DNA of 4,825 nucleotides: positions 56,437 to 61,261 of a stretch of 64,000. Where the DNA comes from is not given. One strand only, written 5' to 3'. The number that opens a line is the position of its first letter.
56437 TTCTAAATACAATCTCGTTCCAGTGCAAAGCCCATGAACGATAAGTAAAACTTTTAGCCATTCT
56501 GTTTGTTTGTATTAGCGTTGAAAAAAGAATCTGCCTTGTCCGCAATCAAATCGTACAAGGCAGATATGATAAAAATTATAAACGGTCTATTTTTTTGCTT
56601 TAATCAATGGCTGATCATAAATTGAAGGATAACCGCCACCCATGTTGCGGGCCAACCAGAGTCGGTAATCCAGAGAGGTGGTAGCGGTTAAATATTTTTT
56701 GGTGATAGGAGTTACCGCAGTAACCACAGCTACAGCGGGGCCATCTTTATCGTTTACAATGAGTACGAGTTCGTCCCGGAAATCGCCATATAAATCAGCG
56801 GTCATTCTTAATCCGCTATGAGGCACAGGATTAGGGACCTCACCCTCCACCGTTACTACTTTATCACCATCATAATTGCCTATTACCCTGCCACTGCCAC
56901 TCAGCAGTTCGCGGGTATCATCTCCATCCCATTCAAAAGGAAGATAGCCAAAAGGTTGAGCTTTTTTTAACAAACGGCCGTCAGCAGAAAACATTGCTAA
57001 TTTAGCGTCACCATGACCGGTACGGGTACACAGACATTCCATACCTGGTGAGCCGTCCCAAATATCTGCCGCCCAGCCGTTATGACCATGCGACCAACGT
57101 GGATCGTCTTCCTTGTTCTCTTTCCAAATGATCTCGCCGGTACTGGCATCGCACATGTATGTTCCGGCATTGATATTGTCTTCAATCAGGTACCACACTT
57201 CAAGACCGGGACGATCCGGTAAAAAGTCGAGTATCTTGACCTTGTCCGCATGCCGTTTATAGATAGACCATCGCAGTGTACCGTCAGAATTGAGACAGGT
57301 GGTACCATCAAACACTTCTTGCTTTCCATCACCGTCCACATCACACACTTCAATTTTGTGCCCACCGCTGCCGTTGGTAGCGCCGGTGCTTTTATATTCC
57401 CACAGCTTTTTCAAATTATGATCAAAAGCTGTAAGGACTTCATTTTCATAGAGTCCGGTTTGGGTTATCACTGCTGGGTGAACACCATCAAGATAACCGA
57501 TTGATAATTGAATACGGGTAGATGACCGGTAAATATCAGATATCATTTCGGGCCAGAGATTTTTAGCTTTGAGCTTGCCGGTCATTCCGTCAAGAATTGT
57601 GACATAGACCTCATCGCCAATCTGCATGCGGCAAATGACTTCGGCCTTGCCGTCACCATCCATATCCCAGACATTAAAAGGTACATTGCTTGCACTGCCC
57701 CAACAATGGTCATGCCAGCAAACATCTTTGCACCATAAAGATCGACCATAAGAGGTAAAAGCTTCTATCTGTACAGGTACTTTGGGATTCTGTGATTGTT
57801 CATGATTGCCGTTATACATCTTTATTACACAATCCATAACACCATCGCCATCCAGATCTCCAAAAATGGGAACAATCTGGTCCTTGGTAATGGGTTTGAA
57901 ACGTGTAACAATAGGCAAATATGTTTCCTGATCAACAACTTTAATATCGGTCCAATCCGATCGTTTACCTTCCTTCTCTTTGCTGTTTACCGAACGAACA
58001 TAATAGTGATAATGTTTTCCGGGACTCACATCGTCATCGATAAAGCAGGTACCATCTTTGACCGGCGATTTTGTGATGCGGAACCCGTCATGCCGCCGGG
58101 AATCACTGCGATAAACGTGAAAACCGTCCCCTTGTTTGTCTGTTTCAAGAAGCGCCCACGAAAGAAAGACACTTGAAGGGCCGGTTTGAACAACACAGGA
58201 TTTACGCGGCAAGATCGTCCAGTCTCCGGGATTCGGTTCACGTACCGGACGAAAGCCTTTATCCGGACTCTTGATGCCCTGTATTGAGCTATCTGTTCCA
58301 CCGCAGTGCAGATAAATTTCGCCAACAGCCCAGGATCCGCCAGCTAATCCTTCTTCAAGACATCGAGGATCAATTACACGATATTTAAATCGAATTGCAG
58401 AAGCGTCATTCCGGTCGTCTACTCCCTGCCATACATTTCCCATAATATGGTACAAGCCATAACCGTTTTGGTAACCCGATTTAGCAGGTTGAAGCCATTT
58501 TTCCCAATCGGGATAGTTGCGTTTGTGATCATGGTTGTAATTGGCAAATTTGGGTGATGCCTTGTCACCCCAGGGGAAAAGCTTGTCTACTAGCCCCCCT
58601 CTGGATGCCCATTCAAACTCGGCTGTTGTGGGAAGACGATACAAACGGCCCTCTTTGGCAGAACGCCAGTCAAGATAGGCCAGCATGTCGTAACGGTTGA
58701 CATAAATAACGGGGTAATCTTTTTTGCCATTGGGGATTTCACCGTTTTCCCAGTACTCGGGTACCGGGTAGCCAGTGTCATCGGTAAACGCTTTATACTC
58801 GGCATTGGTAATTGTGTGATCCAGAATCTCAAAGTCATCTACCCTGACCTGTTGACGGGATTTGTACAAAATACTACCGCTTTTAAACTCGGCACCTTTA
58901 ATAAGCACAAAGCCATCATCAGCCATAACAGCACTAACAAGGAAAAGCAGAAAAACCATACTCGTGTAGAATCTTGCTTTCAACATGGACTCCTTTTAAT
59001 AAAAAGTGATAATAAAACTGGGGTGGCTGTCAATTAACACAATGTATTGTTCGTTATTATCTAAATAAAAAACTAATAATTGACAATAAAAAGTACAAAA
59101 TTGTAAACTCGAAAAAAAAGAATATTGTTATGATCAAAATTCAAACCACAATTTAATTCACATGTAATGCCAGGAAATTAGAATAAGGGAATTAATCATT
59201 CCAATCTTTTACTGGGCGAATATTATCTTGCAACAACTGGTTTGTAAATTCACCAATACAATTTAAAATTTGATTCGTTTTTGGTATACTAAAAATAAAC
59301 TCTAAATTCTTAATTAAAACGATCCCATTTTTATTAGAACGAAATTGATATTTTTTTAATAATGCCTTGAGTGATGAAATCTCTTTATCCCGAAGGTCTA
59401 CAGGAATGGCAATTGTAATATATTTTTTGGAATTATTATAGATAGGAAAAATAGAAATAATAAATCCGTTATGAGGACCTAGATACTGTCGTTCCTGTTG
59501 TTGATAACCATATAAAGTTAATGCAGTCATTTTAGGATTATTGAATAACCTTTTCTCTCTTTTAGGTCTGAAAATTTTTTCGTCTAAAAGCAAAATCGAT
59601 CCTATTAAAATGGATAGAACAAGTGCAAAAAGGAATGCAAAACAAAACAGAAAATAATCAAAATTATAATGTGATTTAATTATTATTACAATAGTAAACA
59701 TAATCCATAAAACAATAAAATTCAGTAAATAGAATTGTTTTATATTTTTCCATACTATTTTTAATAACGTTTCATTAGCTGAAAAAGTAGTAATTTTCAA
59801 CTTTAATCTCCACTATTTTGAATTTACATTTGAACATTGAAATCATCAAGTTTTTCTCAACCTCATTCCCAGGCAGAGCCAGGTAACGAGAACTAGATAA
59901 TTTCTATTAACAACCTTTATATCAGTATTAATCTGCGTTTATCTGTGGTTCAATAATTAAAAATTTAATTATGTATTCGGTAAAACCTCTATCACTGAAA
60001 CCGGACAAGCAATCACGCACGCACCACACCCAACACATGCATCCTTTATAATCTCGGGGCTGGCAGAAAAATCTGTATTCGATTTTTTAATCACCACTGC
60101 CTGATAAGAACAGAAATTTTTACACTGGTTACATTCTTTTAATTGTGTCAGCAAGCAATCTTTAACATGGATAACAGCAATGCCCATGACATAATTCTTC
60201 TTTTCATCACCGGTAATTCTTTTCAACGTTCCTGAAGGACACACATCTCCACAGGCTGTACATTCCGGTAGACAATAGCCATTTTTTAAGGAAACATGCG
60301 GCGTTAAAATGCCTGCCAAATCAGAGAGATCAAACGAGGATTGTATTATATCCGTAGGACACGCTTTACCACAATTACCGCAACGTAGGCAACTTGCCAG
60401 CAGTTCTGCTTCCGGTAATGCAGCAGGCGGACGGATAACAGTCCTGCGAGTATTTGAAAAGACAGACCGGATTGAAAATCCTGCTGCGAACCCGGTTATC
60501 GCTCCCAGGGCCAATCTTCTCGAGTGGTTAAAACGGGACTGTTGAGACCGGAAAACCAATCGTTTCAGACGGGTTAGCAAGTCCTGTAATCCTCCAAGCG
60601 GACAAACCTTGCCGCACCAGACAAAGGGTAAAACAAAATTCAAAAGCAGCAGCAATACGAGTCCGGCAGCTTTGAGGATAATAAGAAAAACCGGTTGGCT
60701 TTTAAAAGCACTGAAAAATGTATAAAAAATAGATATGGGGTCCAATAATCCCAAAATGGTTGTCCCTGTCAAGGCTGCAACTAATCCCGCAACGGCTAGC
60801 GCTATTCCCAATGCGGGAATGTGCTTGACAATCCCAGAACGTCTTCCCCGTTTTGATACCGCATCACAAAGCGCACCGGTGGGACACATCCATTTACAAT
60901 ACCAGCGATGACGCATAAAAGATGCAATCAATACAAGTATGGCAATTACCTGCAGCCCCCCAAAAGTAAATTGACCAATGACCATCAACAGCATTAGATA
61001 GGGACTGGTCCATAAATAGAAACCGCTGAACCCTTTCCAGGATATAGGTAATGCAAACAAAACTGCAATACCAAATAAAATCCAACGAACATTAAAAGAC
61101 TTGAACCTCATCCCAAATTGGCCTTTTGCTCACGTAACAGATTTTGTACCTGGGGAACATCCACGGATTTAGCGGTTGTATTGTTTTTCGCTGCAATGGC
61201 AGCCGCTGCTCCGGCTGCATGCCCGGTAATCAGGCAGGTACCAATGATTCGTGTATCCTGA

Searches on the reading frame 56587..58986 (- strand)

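Call 74: search_protein_families(library=pfam, proteins=[window:56587-58986:-], max_evalue=0.01)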
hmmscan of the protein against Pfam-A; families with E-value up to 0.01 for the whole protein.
window:56587-58986:- (799 aa): 6 families
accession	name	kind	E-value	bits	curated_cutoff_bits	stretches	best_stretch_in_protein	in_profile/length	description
PF21348.3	RGL11_C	-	3.2e-52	178.4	27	2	461-781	140-466/490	Rhamnogalacturonan lyase family 11, C-terminal domain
PF03781.23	FGE-sulfatase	-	1.6e-29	103.8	23.3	1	25-249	4-255/255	Sulfatase-modifying factor enzyme 1-like domain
PF18370.7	RGI_lyase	-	6.9e-10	39.6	27.8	1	261-339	8-77/86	Rhamnogalacturonan I lyases beta-sheet domain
PF13517.12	FG-GAP_3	-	1.4e-07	32.4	26.9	0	524-559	28-60/61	FG-GAP-like repeat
PF01839.29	FG-GAP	-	2.3e-05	24.6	22.1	0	545-558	5-18/37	FG-GAP repeat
PF25292.1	Beta-prop_CGLA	-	0.0024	17.8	26.8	1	513-577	7-70/316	Lambda-carrageenase beta-propeller domain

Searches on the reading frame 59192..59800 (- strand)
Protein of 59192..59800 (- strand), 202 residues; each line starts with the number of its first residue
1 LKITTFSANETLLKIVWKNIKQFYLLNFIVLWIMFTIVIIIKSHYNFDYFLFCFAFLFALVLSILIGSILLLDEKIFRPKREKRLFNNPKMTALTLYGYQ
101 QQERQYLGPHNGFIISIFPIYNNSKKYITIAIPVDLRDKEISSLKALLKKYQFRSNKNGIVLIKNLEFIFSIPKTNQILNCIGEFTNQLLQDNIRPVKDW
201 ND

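Call 74: search_protein_families(library=pfam, proteins=[window:59192-59800:-], max_evalue=0.01)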
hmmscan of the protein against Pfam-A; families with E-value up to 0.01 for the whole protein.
window:59192-59800:- (202 aa): 1 family
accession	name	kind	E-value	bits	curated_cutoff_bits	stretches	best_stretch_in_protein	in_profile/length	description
PF01769.21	MgtE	-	0.0038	17.9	27.6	1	11-71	32-92/125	Divalent cation transporter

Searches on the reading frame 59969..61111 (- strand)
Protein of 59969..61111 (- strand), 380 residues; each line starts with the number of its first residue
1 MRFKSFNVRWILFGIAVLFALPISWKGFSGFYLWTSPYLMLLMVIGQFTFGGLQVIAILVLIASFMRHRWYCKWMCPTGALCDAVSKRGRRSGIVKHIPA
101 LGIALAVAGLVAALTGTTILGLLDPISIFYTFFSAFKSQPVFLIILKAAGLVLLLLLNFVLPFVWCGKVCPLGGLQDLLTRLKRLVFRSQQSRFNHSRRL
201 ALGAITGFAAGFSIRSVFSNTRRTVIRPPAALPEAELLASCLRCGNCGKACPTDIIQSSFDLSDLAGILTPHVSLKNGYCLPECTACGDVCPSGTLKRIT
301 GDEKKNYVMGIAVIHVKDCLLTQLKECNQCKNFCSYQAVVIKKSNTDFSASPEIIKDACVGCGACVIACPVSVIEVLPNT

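Call 74: search_protein_families(library=pfam, proteins=[window:59969-61111:-], max_evalue=0.01)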
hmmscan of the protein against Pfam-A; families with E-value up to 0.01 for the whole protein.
window:59969-61111:- (380 aa): 15 families
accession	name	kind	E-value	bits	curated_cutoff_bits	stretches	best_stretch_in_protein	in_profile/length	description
PF12801.12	Fer4_5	-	1.1e-11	45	22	2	55-93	7-46/48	4Fe-4S binding domain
PF12838.12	Fer4_7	-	1.2e-11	45.4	27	2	326-372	4-51/52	4Fe-4S dicluster domain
PF00037.32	Fer4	-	1.9e-11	43.7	21.1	2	352-375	1-24/24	4Fe-4S binding domain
PF13187.11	Fer4_9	-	8.1e-10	39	27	1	326-373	4-51/52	4Fe-4S dicluster domain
PF13237.11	Fer4_10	-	2.5e-09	37.4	25.5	2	353-371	3-21/53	4Fe-4S dicluster domain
PF25160.1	LdpA_Fe-S-bd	-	5.8e-08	32.8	27.6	1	326-376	4-45/49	LdpA Fe-S cluster-binding domain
PF14697.11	Fer4_21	-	3.3e-07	30.8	35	1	312-375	1-58/59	4Fe-4S dicluster domain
PF13484.11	Fer4_16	-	3.4e-07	31.4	30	1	241-259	2-20/66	4Fe-4S double cluster binding domain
PF12837.12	Fer4_6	-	7.6e-06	26.1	25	1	352-374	2-24/24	4Fe-4S binding domain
PF13183.11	Fer4_8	-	1.2e-05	26.2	27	1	166-255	11-68/68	4Fe-4S dicluster domain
PF12797.12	Fer4_2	-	4.2e-05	23.7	24.5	1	352-371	3-22/22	4Fe-4S binding domain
PF17179.9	Fer4_22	-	4.6e-05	24.6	27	1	283-372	4-94/95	4Fe-4S dicluster domain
PF13534.11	Fer4_17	-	0.0011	19.9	22.2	1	235-255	40-60/61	4Fe-4S dicluster domain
PF12800.12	Fer4_4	-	0.0013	19.4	24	1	357-371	2-16/17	4Fe-4S binding domain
PF12798.12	Fer4_3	-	0.0067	17.6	27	0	359-371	1-13/15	4Fe-4S binding domain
